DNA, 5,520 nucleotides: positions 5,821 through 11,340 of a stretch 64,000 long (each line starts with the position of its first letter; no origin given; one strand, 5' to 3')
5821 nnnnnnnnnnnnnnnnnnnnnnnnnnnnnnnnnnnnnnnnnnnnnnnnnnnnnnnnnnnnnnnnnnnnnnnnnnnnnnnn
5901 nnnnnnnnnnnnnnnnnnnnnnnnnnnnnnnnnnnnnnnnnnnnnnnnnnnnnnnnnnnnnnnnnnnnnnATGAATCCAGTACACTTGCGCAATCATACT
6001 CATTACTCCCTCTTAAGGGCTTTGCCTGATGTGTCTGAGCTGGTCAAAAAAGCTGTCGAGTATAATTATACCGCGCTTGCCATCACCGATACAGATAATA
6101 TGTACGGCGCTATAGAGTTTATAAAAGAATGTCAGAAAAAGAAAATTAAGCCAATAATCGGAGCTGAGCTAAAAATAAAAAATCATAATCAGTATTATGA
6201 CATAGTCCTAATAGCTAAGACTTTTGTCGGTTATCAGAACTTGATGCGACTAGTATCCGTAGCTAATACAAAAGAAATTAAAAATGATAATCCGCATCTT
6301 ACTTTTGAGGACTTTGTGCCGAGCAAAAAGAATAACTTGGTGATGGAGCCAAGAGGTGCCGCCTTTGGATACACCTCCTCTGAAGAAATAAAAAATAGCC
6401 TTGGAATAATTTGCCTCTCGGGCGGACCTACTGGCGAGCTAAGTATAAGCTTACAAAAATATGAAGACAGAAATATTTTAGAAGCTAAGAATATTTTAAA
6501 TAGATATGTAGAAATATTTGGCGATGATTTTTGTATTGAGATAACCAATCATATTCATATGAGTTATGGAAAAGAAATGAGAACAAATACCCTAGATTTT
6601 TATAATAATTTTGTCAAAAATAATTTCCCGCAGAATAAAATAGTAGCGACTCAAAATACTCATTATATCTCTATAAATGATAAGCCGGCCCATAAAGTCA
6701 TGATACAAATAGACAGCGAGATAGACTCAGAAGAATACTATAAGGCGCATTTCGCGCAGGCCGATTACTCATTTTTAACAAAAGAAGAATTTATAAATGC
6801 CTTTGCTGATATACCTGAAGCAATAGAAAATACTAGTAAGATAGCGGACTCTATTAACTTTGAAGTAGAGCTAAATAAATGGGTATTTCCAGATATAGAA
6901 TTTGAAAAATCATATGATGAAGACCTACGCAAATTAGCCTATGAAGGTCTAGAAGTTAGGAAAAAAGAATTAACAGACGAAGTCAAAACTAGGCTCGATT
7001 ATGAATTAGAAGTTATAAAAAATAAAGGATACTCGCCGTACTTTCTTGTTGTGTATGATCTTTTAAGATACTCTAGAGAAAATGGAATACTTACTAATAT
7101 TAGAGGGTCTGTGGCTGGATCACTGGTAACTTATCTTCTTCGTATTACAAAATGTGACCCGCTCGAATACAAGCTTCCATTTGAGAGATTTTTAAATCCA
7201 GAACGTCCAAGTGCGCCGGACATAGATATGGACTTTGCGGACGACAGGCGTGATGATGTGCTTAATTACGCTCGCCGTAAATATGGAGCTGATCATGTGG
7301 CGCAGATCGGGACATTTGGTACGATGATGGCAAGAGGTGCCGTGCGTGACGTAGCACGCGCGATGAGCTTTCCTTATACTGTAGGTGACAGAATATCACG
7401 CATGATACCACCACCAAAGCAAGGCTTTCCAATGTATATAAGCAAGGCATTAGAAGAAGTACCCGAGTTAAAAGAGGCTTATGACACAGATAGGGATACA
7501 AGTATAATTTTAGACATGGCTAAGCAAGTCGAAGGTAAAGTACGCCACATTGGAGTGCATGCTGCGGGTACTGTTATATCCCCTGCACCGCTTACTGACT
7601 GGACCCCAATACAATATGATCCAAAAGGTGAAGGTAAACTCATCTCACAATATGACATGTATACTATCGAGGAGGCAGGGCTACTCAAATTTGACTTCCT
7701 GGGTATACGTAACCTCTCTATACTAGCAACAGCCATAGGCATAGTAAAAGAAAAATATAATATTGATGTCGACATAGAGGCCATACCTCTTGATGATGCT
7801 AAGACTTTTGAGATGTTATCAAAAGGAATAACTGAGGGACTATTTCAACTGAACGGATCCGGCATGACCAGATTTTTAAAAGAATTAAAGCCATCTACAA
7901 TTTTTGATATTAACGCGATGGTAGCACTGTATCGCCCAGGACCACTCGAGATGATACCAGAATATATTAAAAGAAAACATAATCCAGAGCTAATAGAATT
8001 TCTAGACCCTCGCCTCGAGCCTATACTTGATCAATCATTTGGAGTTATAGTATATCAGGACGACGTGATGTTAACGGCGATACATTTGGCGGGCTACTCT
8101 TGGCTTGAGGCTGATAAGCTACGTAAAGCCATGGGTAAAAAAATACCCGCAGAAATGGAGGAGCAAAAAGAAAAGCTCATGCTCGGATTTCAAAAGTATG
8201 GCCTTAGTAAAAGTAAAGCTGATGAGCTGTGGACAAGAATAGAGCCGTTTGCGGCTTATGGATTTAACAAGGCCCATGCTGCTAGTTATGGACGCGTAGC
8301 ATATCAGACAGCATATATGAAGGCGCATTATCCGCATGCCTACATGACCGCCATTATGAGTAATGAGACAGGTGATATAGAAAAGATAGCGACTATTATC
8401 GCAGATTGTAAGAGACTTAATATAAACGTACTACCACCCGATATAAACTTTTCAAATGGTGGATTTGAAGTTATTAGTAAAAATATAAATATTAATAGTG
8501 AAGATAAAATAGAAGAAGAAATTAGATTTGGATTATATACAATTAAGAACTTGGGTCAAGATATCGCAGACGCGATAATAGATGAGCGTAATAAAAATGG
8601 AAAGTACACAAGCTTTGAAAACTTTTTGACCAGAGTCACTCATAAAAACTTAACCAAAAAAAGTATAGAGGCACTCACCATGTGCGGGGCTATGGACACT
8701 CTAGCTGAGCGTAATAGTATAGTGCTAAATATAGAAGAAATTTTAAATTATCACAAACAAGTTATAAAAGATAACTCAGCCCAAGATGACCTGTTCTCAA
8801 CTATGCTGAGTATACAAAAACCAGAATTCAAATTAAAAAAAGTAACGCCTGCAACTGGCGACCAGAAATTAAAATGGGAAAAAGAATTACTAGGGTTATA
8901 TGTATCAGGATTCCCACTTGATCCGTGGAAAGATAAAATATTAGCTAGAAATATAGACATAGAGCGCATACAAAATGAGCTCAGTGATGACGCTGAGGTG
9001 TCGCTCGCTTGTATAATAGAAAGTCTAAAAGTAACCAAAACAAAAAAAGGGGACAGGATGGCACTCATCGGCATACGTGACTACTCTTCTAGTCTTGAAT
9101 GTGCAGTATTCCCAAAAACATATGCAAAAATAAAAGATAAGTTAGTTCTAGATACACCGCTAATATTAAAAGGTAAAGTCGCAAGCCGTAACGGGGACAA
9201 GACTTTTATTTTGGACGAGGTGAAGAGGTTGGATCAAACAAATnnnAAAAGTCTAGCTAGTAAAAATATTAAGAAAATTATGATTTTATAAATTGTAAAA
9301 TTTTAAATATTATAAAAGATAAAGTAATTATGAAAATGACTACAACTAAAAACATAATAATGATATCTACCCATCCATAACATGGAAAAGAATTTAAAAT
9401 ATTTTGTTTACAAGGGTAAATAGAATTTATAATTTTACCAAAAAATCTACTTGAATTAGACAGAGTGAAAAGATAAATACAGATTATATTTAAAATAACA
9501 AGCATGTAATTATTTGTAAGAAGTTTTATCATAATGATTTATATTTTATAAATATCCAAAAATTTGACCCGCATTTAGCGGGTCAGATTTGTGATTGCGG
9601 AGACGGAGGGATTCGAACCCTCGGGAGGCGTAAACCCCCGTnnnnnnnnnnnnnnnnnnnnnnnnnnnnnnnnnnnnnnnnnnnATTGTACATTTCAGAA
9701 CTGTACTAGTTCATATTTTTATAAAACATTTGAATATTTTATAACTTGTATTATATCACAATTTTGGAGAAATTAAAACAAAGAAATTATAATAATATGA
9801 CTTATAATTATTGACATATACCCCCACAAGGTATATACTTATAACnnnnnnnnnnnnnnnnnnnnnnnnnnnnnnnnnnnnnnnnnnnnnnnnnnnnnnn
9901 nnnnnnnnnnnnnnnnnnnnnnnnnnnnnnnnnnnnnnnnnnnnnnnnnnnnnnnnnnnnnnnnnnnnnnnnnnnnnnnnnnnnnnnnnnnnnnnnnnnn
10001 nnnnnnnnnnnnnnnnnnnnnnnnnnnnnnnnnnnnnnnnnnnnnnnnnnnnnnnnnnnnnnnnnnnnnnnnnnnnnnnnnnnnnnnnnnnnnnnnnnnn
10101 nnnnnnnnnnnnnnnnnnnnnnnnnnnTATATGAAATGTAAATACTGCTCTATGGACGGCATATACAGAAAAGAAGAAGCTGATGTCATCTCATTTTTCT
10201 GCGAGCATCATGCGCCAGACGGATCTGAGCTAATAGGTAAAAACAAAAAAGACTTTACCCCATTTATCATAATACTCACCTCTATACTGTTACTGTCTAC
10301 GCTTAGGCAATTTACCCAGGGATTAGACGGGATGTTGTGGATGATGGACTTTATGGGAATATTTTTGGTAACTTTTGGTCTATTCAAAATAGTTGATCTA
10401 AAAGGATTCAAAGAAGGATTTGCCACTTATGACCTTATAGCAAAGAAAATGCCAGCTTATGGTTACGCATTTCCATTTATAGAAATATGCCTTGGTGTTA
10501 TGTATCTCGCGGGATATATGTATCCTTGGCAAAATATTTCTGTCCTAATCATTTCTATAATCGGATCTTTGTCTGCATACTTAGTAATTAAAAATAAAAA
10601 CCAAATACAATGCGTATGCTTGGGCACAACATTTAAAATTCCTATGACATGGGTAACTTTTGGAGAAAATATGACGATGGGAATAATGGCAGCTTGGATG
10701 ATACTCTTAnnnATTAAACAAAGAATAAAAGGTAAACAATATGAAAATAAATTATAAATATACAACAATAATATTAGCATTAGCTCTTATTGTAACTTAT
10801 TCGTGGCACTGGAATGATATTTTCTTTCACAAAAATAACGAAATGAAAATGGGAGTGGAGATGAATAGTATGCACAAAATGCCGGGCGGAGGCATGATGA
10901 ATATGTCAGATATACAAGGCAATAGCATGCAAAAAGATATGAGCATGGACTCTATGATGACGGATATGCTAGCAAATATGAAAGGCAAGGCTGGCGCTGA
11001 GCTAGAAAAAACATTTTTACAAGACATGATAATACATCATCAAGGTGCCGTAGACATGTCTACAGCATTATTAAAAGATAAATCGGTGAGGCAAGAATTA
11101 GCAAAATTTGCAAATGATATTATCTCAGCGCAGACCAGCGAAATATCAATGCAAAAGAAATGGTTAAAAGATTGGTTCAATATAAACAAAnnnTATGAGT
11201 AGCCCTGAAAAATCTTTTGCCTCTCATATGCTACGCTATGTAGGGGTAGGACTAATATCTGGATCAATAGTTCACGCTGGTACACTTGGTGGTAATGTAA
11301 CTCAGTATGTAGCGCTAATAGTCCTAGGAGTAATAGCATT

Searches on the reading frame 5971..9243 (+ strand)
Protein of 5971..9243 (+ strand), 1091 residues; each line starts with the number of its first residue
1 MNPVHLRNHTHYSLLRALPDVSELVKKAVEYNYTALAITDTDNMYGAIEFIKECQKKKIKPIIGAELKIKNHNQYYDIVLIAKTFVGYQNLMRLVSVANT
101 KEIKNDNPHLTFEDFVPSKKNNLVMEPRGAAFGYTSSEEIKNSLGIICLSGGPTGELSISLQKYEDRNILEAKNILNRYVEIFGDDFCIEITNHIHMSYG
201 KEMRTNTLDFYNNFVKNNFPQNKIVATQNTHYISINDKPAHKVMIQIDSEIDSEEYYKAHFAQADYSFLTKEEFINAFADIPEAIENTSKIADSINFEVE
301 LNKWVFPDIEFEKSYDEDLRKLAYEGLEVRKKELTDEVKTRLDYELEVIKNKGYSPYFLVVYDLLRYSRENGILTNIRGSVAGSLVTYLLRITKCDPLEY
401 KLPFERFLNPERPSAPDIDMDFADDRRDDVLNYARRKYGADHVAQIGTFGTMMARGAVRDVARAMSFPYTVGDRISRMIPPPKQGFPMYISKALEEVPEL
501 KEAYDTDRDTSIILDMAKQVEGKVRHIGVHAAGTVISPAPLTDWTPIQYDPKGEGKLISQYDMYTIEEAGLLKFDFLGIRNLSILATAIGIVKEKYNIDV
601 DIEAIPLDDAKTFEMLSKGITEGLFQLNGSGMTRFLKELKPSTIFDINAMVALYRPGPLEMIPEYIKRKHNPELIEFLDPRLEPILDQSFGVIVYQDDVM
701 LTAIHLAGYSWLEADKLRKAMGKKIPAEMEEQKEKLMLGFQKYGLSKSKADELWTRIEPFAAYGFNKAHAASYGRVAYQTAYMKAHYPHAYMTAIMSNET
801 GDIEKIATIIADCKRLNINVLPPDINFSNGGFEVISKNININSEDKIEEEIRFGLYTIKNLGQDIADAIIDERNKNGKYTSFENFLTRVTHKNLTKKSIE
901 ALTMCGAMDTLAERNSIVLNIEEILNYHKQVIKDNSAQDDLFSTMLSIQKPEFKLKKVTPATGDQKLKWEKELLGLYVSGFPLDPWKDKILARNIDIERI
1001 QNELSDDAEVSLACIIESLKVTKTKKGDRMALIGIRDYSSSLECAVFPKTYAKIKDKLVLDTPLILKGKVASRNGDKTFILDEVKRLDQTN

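Call 58: search_protein_families(library=pfam, proteins=[window:5971-9243:+], max_evalue=0.001)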
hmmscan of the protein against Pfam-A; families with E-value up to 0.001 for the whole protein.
window:5971-9243:+ (1091 aa): 5 families
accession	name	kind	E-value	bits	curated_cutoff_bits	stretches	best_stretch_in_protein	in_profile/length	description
PF07733.18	DNA_pol3_alpha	-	4.6e-92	308.8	23.9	1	318-578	2-260/260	Bacterial DNA polymerase III alpha NTPase domain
PF17657.6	DNA_pol3_finger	-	7.4e-51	172.2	22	1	581-742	1-164/166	Bacterial DNA polymerase III alpha subunit finger domain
PF02811.25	PHP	-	2.1e-36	126.2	26.4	1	5-194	1-164/164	PHP domain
PF14579.12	HHH_6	-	3.3e-24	85.3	25.6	1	817-913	1-85/90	Helix-hairpin-helix motif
PF01336.31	tRNA_anti-codon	-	3.3e-08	33.8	27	1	1021-1085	7-73/75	OB-fold nucleic acid binding domain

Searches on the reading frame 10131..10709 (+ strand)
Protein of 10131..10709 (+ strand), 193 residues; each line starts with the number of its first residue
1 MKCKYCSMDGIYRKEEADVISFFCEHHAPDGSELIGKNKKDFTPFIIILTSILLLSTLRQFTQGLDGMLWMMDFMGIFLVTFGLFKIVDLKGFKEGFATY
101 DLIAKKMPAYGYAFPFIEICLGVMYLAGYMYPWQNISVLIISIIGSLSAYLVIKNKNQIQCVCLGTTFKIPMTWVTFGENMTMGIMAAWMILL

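Call 58: search_protein_families(library=pfam, proteins=[window:10131-10709:+], max_evalue=0.001)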
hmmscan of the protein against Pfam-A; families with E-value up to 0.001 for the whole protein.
window:10131-10709:+ (193 aa): 1 family
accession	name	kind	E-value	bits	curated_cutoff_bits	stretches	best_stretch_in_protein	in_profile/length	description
PF07291.16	MauE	-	3.8e-12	47.1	27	1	74-192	11-127/128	Methylamine utilisation protein MauE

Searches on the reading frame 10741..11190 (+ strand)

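Call 58: search_protein_families(library=pfam, proteins=[window:10741-11190:+], max_evalue=0.001)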
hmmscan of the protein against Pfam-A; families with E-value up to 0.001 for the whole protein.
window:10741-11190:+ (150 aa): 2 families
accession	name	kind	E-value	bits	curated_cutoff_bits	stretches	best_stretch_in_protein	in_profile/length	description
PF03713.19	DUF305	-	1.8e-14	54.5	27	1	56-142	65-151/151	Domain of unknown function (DUF305)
PF13628.12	DUF4142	-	1.6e-05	25.6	27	1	52-128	51-125/138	Domain of unknown function (DUF4142)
